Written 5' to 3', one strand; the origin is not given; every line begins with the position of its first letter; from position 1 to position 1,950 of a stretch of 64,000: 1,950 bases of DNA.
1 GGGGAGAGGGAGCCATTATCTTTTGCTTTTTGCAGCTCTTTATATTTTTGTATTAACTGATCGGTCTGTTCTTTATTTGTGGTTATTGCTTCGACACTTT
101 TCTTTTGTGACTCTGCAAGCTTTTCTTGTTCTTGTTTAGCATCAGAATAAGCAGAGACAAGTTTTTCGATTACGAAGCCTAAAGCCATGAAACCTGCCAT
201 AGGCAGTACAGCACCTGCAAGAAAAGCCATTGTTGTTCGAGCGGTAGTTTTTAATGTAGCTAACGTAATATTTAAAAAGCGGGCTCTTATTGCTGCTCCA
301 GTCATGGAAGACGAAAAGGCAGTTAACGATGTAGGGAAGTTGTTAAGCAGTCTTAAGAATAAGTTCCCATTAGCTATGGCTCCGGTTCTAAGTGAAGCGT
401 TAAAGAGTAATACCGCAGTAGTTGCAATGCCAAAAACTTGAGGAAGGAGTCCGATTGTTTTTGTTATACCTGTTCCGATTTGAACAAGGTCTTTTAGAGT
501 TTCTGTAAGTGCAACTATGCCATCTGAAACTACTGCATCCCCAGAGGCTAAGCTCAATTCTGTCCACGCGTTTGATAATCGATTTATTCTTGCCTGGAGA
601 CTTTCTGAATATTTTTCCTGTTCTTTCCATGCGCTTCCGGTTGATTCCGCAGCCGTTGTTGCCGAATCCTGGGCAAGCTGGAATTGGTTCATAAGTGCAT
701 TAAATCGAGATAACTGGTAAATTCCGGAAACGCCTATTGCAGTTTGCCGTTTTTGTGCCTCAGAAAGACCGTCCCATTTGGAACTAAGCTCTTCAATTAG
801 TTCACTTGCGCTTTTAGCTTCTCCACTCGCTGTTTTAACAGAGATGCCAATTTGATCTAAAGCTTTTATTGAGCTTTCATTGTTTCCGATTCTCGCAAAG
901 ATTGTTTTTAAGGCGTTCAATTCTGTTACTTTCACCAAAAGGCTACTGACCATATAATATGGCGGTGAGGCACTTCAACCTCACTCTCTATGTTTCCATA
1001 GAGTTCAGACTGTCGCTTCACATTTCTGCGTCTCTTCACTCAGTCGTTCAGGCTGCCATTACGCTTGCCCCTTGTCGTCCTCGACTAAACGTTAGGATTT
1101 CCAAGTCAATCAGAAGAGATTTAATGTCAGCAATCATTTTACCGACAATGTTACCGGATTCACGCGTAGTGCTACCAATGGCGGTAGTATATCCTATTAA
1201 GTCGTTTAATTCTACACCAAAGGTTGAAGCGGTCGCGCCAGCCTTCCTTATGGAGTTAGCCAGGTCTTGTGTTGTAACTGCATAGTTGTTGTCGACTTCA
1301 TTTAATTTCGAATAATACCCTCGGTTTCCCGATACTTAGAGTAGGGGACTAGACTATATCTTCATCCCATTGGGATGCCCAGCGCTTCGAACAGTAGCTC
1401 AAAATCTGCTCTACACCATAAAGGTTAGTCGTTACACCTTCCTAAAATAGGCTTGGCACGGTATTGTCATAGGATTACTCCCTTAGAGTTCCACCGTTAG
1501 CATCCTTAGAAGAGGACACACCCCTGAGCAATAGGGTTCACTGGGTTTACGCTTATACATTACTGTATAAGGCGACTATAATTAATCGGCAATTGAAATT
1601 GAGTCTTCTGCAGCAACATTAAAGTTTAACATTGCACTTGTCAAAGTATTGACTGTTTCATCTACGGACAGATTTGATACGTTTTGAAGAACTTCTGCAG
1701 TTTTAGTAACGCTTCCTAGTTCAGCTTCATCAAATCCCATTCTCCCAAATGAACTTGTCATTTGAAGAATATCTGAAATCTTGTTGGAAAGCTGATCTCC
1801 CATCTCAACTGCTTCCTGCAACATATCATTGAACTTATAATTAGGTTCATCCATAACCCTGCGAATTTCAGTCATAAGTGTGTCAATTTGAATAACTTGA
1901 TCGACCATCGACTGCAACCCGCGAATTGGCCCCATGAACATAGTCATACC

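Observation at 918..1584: Two different ORF-less group I introns 168 nt apart in the tape-measure gene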

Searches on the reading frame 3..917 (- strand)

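Call 46: search_protein_families(library=pfam, proteins=[window:3-917:-], max_evalue=0.1)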
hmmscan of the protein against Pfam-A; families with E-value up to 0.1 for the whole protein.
window:3-917:- (305 aa): 6 families
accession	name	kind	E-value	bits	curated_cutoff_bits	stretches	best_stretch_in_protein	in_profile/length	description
PF10145.14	PhageMin_Tail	-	6.8e-08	33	33.2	1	1-60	136-196/201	Phage-related minor tail protein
PF00435.27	Spectrin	-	0.0094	16.9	29.9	0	4-57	44-98/105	Spectrin repeat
PF02487.23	CLN3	-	0.012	15.2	31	1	187-290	103-207/395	CLN3 protein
PF11932.13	DUF3450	-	0.02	14.7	32.6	1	244-301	5-62/241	Protein of unknown function (DUF3450)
PF09911.14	DUF2140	-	0.022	14.7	34.3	1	245-299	16-71/187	Uncharacterized protein conserved in bacteria (DUF2140)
PF00512.31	HisKA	-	0.08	13.4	26.9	0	262-298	28-63/66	His Kinase A (phospho-acceptor) domain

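Call 47: search_protein_families(library=ncbifam, proteins=[window:3-917:-], max_evalue=0.1)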
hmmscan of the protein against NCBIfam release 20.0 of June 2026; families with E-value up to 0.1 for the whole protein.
window:3-917:- (305 aa): 3 families
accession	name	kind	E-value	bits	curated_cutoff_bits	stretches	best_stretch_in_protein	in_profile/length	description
TIGR01760.1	tape_meas_TP901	equivalog_domain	6.1e-25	88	28.8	1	1-171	176-346/349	phage tail tape measure protein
NF047520.1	trans_act_CidR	equivalog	0.023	13.9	415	1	33-107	67-141/292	cidABC operon transcriptional activator CidR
TIGR00815.1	sulP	subfamily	0.045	12.2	380.45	1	139-252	13-124/565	sulfate permease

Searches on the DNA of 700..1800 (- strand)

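Call 4: search_rna_families(source=window, start=700, end=1800, threshold=evalue, max_evalue=10, show_alignments=4)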
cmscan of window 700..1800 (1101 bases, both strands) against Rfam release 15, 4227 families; matches with E-value up to 10: 3.
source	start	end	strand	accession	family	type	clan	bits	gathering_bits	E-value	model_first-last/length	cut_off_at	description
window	1330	1593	-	RF00028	Intron_gpI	Intron;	-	38.5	50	4.8e-08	1-253/253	no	Group I catalytic intron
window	986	1236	-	RF00028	Intron_gpI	Intron;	-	28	50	6.8e-05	1-253/253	no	Group I catalytic intron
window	1611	1778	+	RF01235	snR68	Gene; snRNA; snoRNA; CD-box;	CL00079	17.6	80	4.7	1-137/137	no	Small nucleolar RNA snR68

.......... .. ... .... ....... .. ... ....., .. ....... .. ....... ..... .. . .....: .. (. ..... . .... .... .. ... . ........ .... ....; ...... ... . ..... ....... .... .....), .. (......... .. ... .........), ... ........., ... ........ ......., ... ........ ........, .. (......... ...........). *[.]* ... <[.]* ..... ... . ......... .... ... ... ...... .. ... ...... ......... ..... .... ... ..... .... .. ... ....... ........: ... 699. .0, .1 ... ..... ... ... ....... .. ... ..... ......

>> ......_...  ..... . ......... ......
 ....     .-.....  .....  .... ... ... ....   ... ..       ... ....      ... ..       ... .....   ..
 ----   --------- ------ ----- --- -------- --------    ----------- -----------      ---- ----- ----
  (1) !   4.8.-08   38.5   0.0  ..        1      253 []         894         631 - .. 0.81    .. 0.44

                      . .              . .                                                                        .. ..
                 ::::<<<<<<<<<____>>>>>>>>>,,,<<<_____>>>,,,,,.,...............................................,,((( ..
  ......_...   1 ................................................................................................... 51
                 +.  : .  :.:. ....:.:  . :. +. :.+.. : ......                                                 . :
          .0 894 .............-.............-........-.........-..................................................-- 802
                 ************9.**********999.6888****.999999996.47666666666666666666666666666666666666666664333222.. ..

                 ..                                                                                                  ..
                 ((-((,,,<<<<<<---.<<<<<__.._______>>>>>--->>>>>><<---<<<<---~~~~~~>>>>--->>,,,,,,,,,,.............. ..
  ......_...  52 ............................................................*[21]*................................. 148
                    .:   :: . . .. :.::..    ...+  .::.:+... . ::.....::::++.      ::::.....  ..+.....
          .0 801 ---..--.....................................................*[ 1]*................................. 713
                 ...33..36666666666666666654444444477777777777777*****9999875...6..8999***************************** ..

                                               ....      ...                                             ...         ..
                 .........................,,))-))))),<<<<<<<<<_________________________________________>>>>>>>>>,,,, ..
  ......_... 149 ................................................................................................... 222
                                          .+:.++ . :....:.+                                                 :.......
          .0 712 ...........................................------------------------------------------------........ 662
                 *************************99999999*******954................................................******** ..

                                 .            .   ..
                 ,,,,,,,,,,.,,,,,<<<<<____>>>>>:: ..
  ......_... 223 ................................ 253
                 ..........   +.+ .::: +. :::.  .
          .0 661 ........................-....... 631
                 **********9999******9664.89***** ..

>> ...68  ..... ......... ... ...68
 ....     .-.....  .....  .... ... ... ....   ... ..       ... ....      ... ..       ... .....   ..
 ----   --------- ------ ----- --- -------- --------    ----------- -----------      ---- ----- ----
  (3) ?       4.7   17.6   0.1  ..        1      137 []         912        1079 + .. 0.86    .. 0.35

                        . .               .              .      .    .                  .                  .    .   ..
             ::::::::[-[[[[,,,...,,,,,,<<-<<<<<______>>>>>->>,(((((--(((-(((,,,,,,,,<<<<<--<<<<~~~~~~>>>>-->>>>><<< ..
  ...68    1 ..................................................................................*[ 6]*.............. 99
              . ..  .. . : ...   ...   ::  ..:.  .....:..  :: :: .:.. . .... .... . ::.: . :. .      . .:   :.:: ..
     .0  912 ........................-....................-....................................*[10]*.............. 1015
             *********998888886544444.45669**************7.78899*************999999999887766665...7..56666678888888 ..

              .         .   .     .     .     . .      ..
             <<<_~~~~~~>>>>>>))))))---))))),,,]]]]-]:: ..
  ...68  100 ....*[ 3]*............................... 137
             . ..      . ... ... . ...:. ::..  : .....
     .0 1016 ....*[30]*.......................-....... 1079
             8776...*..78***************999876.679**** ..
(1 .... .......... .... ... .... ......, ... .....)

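Call 8: search_dna_similar(query=window:700-1800:-, collection=phages, mode=near, max_rows=40)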
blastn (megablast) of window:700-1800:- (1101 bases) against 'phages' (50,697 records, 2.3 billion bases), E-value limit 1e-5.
No match.

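Call 9: search_dna_similar(query=window:700-1800:-, collection=phages, mode=distant, max_rows=40)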
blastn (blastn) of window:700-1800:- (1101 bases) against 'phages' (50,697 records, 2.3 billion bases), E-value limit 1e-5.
Records with a match: 206; places in all: 293; records where one place covers at least 80% of the query: 0.
Best place of each record, by identity: 90-95% 32; 80-90% 138; 60-80% 36.
By first word of the organism name: Staphylococcus 72; Listeria 44; Bacillus 38; Enterococcus 31; Lactobacillus 5; Streptococcus 4; Brochothrix 4; Geobacillus 2; Nitratidesulfovibrio 1; Desulfovibrio 1; and 4 more.
By host as written in the record: Listeria monocytogenes 34; Staphylococcus aureus 26; - 14; Bacillus subtilis BEST7003 10; Enterococcus faecalis 9; Bacillus subtilis 7; Bacillus subtilis subsp. subtilis str. 168 6; Staphylococcus carnosus TM300 5; and 59 more.
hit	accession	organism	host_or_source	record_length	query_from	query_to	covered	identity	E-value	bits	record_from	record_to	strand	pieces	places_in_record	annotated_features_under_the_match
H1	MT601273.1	Bacillus phage vB_BsuS-Goe12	Bacillus subtilis Delta6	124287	10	1101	55%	74.6%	1e-31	392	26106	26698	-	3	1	yomI: putative transglycosylase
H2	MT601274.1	Bacillus phage vB_BsuS-Goe13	Bacillus subtilis Delta6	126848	10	1101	55%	74.6%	1e-31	392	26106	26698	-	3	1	yomI: putative transglycosylase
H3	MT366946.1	Bacillus phage Hyb1phi3Ts-SPbeta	Bacillus subtilis subsp. subtilis str. ...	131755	10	1101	55%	74.5%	6e-30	388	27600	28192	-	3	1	lytic transglycosylase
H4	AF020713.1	Bacillus phage SPBc2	-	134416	10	1101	55%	74.5%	6e-30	388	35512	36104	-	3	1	yomI: putative transglycosylase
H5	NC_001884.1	Bacillus phage SPBc2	Bacillus subtilis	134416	10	1101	55%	74.5%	6e-30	388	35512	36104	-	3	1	yomI: tail length tape measure protein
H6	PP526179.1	Bacillus phage phi3T-SPBeta hybrid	Bacillus subtilis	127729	10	1101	55%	74.5%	6e-30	388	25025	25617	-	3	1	record has no annotation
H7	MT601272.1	Bacillus phage vB_BsuS-Goe11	Bacillus subtilis Delta6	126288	10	1101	55%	74.5%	1e-31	388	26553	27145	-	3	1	yomI: putative transglycosylase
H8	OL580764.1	Bacillus phage vB_BsuS-Goe14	Bacillus subtilis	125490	10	1101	55%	74.5%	1e-31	388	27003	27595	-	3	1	hypothetical protein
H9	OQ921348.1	Bacillus phage SPbetaL8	Bacillus subtilis BEST7003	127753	10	1101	55%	74.5%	1e-31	388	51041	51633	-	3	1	hypothetical protein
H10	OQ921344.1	Bacillus phage SPbetaL4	Bacillus subtilis BEST7003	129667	10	1101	55%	74.5%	2e-29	388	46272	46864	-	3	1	hypothetical protein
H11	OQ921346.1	Bacillus phage SPbetaL6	Bacillus subtilis BEST7003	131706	10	1101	55%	74.3%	6e-30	384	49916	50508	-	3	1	hypothetical protein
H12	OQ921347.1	Bacillus phage SPbetaL7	Bacillus subtilis BEST7003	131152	10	1101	55%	74.3%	6e-30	384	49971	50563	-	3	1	hypothetical protein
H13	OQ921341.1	Bacillus phage SPbetaL1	Bacillus subtilis BEST7003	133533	10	1101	55%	74.1%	7e-29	379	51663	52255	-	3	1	hypothetical protein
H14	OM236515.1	Bacillus phage SPR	Bacillus subtilis BEST7003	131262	10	1101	54%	74.6%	6e-30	387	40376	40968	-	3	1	hypothetical protein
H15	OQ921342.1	Bacillus phage SPbetaL2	Bacillus subtilis BEST7003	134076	10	1101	54%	74.6%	6e-30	387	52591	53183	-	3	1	hypothetical protein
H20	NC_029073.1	Geobacillus virus E3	failed fermentation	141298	236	485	23%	69.6%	4e-25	122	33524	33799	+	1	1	tail length tape measure protein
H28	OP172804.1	Enterococcus phage EH93P1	Enterococcus_B hirae DO93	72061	329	486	14%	78.5%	2e-23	117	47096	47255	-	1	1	terminase large subunit | hypothetical protein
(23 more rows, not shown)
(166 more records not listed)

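Call 12: get_annotated_region(hit=H5, flank=300)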
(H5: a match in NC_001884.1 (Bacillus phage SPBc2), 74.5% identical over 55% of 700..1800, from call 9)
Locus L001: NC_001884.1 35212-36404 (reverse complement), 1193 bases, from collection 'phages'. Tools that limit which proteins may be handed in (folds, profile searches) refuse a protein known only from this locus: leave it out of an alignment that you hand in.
description: Bacillus phage SPBc2, complete genome.
organism: Bacillus phage SPBc2 (NCBI taxid 2932878)
taxonomy: Viruses; Duplodnaviria; Heunggongvirae; Uroviricota; Caudoviricetes; Spbetavirus; Spbetavirus SPbeta
host: Bacillus subtilis; source: -; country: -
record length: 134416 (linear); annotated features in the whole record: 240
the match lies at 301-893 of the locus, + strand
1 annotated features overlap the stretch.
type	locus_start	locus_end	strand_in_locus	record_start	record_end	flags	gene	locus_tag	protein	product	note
CDS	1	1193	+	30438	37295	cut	yomI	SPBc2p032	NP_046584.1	tail length tape measure protein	-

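Call 13: get_annotated_region(hit=H20, flank=1500)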
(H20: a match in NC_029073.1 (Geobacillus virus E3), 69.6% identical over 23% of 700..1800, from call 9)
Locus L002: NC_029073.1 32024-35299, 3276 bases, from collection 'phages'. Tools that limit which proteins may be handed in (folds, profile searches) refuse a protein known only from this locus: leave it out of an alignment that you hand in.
description: Geobacillus virus E3, complete genome.
organism: Geobacillus virus E3 (NCBI taxid 1572712)
taxonomy: Viruses; Duplodnaviria; Heunggongvirae; Uroviricota; Caudoviricetes
host: -; source: failed fermentation; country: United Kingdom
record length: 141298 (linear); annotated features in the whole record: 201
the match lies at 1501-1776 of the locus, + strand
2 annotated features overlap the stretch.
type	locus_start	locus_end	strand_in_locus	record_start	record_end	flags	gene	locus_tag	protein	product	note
CDS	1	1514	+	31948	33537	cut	-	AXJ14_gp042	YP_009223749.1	tail length tape measure protein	GP42; putative tape measure protein N-terminal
CDS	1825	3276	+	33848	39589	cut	-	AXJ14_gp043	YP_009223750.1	tail length tape measure protein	GP43; putative tape measure protein C-terminal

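Call 17: search_dna_similar(query=window:918-1140:-, collection=phages, mode=distant, max_rows=40, max_evalue=0.01)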
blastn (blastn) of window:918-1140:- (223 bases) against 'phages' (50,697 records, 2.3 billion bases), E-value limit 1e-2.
Records with a match: 18; places in all: 18; records where one place covers at least 80% of the query: 1.
Best place of each record, by identity: 90-95% 1; 80-90% 10; 60-80% 7.
By first word of the organism name: Clostridium 9; Bacillus 3; Caudoviricetes 1; Nitratidesulfovibrio 1; Desulfovibrio 1; Roseobacter 1; Alicyclobacillus 1; Microcystis 1.
By host as written in the record: Clostridium perfringens 4; - 3; Clostridium_AP sp000509125 DA266 3; Nitratidesulfovibrio vulgaris ATCC7757 (synonym: Desulfovibtio vulgaris) 1; Desulfovibrio vulgaris ATCC 7757 1; Paracoccaceae bacterium strain FZCC0023 1; Bacillus thuringiensis DSM 350 1; Clostridium perfringens JCM 1290 1; and 3 more.
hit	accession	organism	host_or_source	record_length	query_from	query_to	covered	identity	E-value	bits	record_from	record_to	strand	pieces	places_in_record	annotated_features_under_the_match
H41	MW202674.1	Caudoviricetes sp.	Manatee Spring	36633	19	221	91%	69.1%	1e-4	53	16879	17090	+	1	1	hypothetical protein | P22 coat protein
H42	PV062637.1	Nitratidesulfovibrio phage SRB7757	Nitratidesulfovibrio vulgaris ATCC7757 ...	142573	14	157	65%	71.1%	2e-7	62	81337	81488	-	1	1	record has no annotation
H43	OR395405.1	Desulfovibrio phage 7757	Desulfovibrio vulgaris ATCC 7757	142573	14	157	65%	71.1%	2e-7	62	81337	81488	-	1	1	record has no annotation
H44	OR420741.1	Roseobacter phage CRP-118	Paracoccaceae bacterium strain FZCC0023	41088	19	133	52%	72.7%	8e-7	59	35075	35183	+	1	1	none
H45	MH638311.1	Bacillus phage OmnioDeoPrimus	Bacillus thuringiensis DSM 350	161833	117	175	26%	78.3%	5e-3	47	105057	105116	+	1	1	162: DNA polymerase II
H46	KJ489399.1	Bacillus phage Hakuna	-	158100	117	175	26%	78.3%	5e-3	47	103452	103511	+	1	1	DNA polymerase II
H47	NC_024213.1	Bacillus phage Hakuna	-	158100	117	175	26%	78.3%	5e-3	47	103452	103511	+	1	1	DNA polymerase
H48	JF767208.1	Clostridium phage phiCP13O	Clostridium perfringens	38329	120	173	24%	82.1%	4e-4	50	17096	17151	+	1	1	none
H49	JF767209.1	Clostridium phage phiCP34O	Clostridium perfringens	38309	120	173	24%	82.1%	4e-4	50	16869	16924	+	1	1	none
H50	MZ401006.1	Clostridium phage CPQ4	Clostridium perfringens JCM 1290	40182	120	173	24%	82.1%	4e-4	50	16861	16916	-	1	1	none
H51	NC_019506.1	Clostridium phage phiCP13O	Clostridium perfringens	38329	120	173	24%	82.1%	4e-4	50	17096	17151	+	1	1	none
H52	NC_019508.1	Clostridium phage phiCP34O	Clostridium perfringens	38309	120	173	24%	82.1%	4e-4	50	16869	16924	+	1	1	none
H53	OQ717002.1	Clostridium phage vB_CpeS-17DYC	Clostridium perfringens 012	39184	120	173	24%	82.1%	4e-4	50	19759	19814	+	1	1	none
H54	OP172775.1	Clostridium phage CS266P1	Clostridium_AP sp000509125 DA266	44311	112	155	20%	86.4%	3e-5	54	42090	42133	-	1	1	none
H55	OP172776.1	Clostridium phage CS266P2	Clostridium_AP sp000509125 DA266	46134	112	155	20%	86.4%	3e-5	54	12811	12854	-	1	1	none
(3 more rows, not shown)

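Call 34: get_annotated_region(hit=H41, flank=400)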
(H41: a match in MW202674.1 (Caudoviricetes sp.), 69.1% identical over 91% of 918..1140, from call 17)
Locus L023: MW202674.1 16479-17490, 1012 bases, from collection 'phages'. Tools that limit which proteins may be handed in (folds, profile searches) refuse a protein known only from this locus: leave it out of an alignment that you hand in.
description: Podoviridae sp. isolate ctn9Y15, complete genome.
organism: Caudoviricetes sp. (NCBI taxid 2832643)
taxonomy: Viruses; Duplodnaviria; Heunggongvirae; Uroviricota; Caudoviricetes
host: -; source: Manatee Spring; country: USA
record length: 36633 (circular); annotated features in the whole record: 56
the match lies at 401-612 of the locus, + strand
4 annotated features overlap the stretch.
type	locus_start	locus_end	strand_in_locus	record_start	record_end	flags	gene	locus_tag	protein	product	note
CDS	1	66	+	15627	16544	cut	-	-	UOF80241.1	bacteriophage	-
CDS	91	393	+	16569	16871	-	-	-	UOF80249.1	P22 coat protein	-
CDS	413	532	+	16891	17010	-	-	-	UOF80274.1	hypothetical protein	-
CDS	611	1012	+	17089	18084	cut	-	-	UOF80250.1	P22 coat protein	-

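Call 35: get_annotated_region(hit=H42, flank=400)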
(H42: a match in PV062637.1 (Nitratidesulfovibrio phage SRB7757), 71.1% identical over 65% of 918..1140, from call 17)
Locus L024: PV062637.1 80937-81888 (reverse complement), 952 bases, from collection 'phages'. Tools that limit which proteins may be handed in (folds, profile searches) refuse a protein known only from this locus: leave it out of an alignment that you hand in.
description: UNVERIFIED: Nitratidesulfovibrio phage SRB7757, complete genome.
organism: Nitratidesulfovibrio phage SRB7757 (NCBI taxid 3400148)
taxonomy: Viruses; Duplodnaviria; Heunggongvirae; Uroviricota; Caudoviricetes
host: Nitratidesulfovibrio vulgaris ATCC7757 (synonym: Desulfovibtio vulgaris); source: -; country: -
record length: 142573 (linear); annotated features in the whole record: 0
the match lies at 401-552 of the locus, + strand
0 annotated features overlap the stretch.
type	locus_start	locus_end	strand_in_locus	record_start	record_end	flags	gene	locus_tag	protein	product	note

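Call 36: get_annotated_region(hit=H44, flank=400)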
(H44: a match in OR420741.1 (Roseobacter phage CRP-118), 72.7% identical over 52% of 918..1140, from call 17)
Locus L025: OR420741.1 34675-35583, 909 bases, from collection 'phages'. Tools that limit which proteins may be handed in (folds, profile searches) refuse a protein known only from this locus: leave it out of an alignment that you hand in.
description: Roseobacter phage CRP-118, complete genome.
organism: Roseobacter phage CRP-118 (NCBI taxid 3072843)
taxonomy: Viruses; Duplodnaviria; Heunggongvirae; Uroviricota; Caudoviricetes; Autographiviridae
host: Paracoccaceae bacterium strain FZCC0023; source: marine; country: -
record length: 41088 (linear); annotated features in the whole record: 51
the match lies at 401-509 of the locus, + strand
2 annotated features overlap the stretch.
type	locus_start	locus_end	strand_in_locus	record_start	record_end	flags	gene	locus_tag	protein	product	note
CDS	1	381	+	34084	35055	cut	-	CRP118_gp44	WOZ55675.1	ribonucleotide reductase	-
CDS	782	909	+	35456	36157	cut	-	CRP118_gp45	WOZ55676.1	ribonucleotide reductase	-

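Call 43: get_annotated_region(hit=H28, flank=500)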
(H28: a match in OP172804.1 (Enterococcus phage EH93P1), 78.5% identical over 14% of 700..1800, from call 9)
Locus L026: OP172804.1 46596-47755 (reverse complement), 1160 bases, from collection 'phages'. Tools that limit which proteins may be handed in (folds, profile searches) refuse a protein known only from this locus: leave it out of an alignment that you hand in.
description: Enterococcus phage EH93P1, complete genome.
organism: Enterococcus phage EH93P1 (NCBI taxid 2968652)
taxonomy: Viruses; Duplodnaviria; Heunggongvirae; Uroviricota; Caudoviricetes
host: Enterococcus_B hirae DO93; source: municipal sewage; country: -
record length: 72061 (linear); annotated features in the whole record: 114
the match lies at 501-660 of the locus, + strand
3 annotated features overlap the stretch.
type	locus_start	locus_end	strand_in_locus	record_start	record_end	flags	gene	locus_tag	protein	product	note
CDS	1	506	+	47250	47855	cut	-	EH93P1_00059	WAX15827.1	hypothetical protein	-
CDS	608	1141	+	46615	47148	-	-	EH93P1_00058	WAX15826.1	terminase large subunit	terminase, large subunit gp2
CDS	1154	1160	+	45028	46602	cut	-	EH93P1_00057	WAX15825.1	portal protein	-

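Call 44: search_dna_similar(query=window:1309-1584:-, collection=phages, mode=distant, max_rows=40, rows=spread)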
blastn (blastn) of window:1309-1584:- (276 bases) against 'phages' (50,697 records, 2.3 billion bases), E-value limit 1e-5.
Records with a match: 187; places in all: 277; records where one place covers at least 80% of the query: 2.
Best place of each record, by identity: 90-95% 63; 80-90% 116; 60-80% 8.
By first word of the organism name: Staphylococcus 77; Listeria 44; Enterococcus 31; Bacillus 17; Lactobacillus 5; Streptococcus 4; Brochothrix 4; Geobacillus 2; Lactococcus 1; Aerococcus 1; and 1 more.
By host as written in the record: Listeria monocytogenes 34; Staphylococcus aureus 27; - 14; Enterococcus faecalis 9; Staphylococcus carnosus TM300 5; Enterococcus faecium 4; Staphylococcus aureus ATCC 25923 4; Staphylococcus sp. 4; and 58 more.
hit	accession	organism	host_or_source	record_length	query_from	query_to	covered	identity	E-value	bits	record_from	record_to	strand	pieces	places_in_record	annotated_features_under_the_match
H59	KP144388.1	Geobacillus virus E3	failed fermentation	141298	20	269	91%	69.6%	1e-25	122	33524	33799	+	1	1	putative tape measure protein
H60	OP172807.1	Enterococcus phage EH802P2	Enterococcus_B hirae DO82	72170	113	270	57%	78.5%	4e-24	117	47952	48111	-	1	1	terminase large subunit | hypothetical protein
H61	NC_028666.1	Streptococcus phage Str-PAP-1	Streptococcus parauberis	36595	83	159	28%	83.5%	4e-11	74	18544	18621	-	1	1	none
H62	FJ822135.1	Lactobacillus phage Lb338-1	-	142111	216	272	21%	87.7%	5e-10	70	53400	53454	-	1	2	hypothetical protein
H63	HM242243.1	Brochothrix phage A9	Brochothrix thermosphacta HER1187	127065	215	270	20%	87.5%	2e-8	64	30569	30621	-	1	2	gp64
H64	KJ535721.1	Listeria phage List-36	Listeria monocytogenes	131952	218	270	19%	88.7%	7e-9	67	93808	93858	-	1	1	none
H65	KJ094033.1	Listeria phage LP-048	Listeria monocytogenes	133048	218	270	19%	88.7%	7e-9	67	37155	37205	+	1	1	none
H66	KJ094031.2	Listeria phage LP-124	Listeria monocytogenes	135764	218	270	19%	88.7%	7e-9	67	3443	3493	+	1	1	none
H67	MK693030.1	Enterococcus phage vB_EfaM_Ef2.1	Enterococcus faecalis strain AH2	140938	218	270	19%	88.7%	7e-9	67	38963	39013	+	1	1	none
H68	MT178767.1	Listeria phage P200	Listeria monocytogenes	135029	218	270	19%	88.7%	7e-9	67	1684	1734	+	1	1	none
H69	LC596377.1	Enterococcus phage phi EF7H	Enterococcus faecalis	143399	218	270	19%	88.7%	7e-9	67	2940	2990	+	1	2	none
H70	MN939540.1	Listeria phage vB_Liva_VAfA18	Listeria ivanovii subsp. ivanovii ...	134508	218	270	19%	88.7%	7e-9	67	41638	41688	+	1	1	hypothetical protein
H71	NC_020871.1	Listeria phage vB_LmoM_AG20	Listeria monocytogenes CRIFS culture ...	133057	218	270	19%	88.7%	7e-9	67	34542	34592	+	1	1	none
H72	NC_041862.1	Listeria phage LP-064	Listeria monocytogenes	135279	218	270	19%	88.7%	7e-9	67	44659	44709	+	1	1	none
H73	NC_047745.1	Listeria phage LP-124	Listeria monocytogenes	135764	218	270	19%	88.7%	7e-9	67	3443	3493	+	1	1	none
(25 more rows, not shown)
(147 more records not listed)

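Call 65: search_rna_families(source=L033, start=200, end=2400, threshold=evalue, max_evalue=0.1)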
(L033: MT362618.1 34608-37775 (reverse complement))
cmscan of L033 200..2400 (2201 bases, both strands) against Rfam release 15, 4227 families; matches with E-value up to 0.1: 1.
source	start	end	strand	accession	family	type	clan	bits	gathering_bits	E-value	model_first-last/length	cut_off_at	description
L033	1263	1420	+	RF00028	Intron_gpI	Intron;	-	27.5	50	0.00019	1-253/253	no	Group I catalytic intron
